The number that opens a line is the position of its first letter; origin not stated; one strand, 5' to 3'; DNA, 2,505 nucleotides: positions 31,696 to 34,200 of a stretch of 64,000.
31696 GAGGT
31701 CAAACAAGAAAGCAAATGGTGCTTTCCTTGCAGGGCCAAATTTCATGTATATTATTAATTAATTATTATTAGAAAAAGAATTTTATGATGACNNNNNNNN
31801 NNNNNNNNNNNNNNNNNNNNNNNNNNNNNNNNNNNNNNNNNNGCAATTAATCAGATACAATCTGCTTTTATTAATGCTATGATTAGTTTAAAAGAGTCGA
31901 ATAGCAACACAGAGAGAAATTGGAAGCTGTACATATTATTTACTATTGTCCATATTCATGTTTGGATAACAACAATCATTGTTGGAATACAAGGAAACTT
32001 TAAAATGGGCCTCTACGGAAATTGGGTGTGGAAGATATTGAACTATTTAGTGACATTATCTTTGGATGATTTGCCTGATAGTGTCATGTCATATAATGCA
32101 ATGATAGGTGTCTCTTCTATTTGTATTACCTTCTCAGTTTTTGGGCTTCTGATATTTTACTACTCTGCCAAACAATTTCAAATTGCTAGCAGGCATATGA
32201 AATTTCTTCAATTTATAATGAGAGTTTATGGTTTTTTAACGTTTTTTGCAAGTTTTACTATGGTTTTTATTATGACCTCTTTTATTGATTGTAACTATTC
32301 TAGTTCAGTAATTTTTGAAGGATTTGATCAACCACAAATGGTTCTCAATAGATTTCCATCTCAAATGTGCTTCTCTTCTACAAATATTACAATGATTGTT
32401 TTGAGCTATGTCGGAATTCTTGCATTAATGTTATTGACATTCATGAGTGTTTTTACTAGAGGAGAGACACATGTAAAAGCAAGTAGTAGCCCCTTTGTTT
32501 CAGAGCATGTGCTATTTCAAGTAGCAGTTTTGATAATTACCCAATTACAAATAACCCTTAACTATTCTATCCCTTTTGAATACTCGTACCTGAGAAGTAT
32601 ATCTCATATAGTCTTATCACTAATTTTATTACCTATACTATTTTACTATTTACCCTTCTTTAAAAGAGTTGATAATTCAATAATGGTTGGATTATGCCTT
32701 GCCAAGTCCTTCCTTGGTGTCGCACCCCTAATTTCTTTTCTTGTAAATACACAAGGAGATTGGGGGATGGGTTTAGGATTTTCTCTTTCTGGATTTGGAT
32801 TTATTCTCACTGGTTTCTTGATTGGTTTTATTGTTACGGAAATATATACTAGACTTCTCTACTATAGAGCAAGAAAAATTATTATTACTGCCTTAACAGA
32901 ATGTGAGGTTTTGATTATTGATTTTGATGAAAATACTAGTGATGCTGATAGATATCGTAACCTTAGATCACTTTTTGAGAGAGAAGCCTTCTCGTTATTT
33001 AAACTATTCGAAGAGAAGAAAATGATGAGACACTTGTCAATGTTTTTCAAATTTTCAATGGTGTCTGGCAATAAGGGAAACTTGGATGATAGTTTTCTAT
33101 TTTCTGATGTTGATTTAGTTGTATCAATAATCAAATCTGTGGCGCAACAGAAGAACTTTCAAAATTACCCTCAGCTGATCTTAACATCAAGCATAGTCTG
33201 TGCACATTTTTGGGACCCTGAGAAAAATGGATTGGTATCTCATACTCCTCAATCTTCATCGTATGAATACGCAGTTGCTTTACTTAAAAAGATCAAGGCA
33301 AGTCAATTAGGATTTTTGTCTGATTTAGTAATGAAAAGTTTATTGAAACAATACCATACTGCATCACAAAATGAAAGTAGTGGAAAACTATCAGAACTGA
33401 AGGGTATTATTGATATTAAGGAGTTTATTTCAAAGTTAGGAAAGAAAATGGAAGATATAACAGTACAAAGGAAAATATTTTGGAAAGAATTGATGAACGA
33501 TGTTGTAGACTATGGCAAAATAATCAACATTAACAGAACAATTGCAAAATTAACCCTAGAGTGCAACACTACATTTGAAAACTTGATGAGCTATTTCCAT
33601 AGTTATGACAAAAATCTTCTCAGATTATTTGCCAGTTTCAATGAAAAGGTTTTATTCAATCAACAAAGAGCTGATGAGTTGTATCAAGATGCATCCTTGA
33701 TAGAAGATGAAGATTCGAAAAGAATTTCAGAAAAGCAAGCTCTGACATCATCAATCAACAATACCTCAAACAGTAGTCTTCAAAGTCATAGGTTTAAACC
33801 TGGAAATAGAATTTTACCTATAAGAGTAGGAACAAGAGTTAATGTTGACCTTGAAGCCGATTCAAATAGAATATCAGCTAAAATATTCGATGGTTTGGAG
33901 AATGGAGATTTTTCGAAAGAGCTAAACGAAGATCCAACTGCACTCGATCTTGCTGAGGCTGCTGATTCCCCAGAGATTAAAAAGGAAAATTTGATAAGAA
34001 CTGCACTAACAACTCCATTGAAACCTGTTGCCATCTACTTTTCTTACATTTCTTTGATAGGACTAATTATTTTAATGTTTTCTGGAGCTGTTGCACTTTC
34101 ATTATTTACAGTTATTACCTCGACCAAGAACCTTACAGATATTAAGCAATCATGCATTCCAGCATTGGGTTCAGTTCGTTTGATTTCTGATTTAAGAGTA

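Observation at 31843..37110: Giant polytopic membrane module spliced to a PAS domain and a single class III cyclase catalytic domain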

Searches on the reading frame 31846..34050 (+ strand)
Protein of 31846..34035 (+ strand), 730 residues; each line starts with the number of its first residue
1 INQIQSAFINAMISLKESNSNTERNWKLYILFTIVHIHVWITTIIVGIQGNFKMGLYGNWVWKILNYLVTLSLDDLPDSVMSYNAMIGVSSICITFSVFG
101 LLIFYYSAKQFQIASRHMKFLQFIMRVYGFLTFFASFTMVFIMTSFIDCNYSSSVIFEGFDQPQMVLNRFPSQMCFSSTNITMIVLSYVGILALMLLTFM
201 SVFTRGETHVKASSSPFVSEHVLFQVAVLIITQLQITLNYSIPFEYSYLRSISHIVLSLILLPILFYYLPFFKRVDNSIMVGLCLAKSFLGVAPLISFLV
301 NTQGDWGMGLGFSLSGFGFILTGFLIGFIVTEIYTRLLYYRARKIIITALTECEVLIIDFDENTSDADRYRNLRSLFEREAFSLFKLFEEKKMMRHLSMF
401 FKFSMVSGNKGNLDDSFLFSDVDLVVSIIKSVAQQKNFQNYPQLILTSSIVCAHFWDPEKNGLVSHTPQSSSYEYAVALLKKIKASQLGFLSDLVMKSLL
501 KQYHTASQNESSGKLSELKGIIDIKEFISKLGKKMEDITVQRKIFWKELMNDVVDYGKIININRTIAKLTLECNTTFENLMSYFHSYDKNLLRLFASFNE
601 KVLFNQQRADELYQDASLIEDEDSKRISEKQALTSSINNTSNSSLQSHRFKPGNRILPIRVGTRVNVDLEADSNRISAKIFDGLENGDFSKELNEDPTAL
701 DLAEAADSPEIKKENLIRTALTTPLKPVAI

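Call 20: find_homologous_proteins(query=window:31846-34035:+, max_evalue=0.001)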
Query window:31846-34035:+: 8000 candidates shared short words with the query, none scored E <= 0.001.

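Call 47: predict_structure(alignment_id=A3)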
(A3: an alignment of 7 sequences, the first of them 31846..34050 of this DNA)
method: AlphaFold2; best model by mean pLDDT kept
length: 735 residues; sequences in the alignment: 7
mean_pLDDT: 48.6   pTM: 0.39
mean pLDDT of the five models: 48.6, 47.0, 45.8, 45.2, 44.7
residues with pLDDT >= 90: 0; 70-90: 71; 50-70: 226; < 50: 438
segments of 3 or more residues with pLDDT < 50: 1-77, 79-221, 301-311, 412-416, 456-522, 546-561, 600-605, 636-735
pLDDT, mean of each block of 10 residues (from residue 1): 38 39 41 44 36 38 44 47 43 45 44 43 47 48 46 34 34 35 45 47 35 36 56 56 61 70 63 59 65 56 44 58 73 74 76 63 63 71 74 70 61 53 67 59 53 46 36 38 38 41 42 42 51 52 47 44 51 59 56 56 54 73 66 47 27 24 22 29 26 28 40 38 32 29
secondary structure, 60 per line:
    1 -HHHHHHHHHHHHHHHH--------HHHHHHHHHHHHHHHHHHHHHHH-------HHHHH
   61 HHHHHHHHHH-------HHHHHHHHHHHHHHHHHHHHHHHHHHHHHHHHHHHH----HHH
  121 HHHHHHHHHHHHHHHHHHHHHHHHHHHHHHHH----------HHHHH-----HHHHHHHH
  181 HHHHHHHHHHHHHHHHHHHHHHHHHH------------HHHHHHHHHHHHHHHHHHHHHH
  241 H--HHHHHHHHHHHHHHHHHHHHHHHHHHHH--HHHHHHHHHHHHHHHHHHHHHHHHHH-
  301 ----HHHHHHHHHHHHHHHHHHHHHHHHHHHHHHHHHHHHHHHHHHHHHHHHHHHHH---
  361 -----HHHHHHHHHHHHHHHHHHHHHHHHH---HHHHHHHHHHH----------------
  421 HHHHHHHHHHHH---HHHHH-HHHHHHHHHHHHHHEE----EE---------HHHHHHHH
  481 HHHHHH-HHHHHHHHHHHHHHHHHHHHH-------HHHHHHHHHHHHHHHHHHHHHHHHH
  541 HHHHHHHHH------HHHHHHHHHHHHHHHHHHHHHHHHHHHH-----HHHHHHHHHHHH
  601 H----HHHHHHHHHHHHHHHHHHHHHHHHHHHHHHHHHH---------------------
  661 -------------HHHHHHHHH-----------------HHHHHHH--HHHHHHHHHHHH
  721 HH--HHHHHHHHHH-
elements in order (helices of 4 or more, strands of 3 or more residues): H2-17 H26-48 H56-70 H78-113 H118-152 H163-167 H173-206 H219-241 H244-271 H274-299 H305-357 H366-390 H394-404 H421-432 H436-440 H442-455 H473-486 H488-508 H516-549 H556-583 H589-601 H606-639 H674-682 H700-706 H709-722 H725-734

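Call 67: find_homologous_proteins(query=A4, max_evalue=0.001)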
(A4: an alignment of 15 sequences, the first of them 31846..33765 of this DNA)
Query A4 (15 sequences): 8000 candidates shared short words with the query, none scored E <= 0.001.

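Call 75: search_solved_structures(query=A4, max_evalue=10)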
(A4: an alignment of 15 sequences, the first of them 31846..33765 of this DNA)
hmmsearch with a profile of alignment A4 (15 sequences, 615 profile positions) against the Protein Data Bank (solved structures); distinct sequences matched with E-value up to 10: 4.
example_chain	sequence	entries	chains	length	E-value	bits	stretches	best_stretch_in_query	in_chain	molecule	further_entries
6cvl_A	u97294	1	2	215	0.033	15.5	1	239-293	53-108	MetI transmembrane subunit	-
3dhw_A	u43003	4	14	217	0.033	15.5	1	239-293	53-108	D-methionine transport system permease protein metI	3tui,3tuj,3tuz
6azh_A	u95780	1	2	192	0.2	12.9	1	490-556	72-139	TetR family transcriptional regulator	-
5ghe_A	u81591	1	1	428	4.4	8.5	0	313-353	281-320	Pesticidal crystal protein Cry6Aa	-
